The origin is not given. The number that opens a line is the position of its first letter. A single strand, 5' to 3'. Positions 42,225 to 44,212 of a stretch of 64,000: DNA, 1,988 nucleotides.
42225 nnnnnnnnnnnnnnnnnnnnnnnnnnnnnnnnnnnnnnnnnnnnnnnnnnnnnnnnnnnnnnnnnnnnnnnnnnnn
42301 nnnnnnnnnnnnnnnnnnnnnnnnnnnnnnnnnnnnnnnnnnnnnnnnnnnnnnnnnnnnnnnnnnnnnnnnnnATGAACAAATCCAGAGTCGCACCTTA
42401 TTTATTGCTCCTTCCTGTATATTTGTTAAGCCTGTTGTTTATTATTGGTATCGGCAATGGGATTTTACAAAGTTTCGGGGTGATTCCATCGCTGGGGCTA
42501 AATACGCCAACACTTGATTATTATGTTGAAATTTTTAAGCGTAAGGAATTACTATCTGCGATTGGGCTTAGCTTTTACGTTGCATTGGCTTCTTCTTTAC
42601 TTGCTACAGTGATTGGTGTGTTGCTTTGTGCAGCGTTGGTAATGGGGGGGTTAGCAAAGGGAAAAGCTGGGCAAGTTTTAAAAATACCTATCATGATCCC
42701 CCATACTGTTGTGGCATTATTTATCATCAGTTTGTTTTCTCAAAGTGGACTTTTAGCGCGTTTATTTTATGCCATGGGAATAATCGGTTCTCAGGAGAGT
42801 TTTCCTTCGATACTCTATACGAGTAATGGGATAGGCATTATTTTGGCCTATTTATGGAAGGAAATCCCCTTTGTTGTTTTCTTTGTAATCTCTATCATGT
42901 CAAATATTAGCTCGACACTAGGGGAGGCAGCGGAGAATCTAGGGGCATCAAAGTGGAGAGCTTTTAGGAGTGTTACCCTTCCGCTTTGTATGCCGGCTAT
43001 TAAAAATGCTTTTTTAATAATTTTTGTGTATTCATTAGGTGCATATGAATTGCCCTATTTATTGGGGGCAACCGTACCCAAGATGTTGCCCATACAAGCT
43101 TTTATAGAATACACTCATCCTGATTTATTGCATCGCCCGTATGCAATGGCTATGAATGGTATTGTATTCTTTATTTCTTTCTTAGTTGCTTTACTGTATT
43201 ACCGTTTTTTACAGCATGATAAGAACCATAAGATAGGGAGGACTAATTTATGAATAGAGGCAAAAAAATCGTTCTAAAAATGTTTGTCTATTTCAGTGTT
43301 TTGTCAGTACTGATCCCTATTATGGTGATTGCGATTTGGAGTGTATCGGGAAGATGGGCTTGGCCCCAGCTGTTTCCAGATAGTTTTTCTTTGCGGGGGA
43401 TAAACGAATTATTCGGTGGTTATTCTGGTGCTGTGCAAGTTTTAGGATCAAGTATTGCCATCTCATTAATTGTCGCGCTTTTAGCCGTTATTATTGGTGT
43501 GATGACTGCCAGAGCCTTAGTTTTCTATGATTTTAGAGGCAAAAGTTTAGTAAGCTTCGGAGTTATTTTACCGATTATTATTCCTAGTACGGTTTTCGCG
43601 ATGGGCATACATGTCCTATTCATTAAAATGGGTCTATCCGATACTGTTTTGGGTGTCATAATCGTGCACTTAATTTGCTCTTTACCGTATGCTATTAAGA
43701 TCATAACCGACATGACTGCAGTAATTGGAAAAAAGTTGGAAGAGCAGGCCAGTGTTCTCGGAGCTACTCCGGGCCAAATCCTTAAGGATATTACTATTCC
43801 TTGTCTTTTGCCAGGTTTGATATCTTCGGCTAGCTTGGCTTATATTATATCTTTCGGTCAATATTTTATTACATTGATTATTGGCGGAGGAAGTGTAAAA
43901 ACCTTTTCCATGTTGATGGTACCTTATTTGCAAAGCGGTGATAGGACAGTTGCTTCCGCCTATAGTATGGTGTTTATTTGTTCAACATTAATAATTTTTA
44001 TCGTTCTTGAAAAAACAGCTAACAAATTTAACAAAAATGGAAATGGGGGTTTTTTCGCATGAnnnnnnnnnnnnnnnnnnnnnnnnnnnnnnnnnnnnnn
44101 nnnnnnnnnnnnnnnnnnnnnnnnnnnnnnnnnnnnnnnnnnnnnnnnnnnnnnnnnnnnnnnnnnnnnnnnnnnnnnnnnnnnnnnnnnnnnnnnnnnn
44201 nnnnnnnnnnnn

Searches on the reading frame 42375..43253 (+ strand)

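Call 19: search_protein_families(library=pfam, proteins=[window:42375-43253:+], max_evalue=0.00001)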
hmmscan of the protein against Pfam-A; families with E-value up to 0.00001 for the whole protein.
window:42375-43253:+ (292 aa): 1 family
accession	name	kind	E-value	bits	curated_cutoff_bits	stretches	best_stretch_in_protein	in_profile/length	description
PF00528.27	BPD_transp_1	-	2.3e-14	54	26.4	1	97-280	19-179/184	Binding-protein-dependent transport system inner membrane component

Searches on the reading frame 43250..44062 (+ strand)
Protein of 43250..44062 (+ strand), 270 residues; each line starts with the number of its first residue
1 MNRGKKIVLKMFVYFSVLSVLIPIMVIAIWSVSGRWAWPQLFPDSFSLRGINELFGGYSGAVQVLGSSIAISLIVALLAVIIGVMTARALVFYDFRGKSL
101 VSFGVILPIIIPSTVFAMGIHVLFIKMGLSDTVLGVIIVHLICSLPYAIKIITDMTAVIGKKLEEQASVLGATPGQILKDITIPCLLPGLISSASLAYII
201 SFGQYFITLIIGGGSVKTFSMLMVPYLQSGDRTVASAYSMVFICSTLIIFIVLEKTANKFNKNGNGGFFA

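Call 19: search_protein_families(library=pfam, proteins=[window:43250-44062:+], max_evalue=0.00001)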
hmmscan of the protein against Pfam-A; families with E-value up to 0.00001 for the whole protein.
window:43250-44062:+ (270 aa): 1 family
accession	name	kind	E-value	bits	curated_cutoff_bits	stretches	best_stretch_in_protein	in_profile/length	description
PF00528.27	BPD_transp_1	-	1.3e-14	54.8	26.4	1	79-252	1-170/184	Binding-protein-dependent transport system inner membrane component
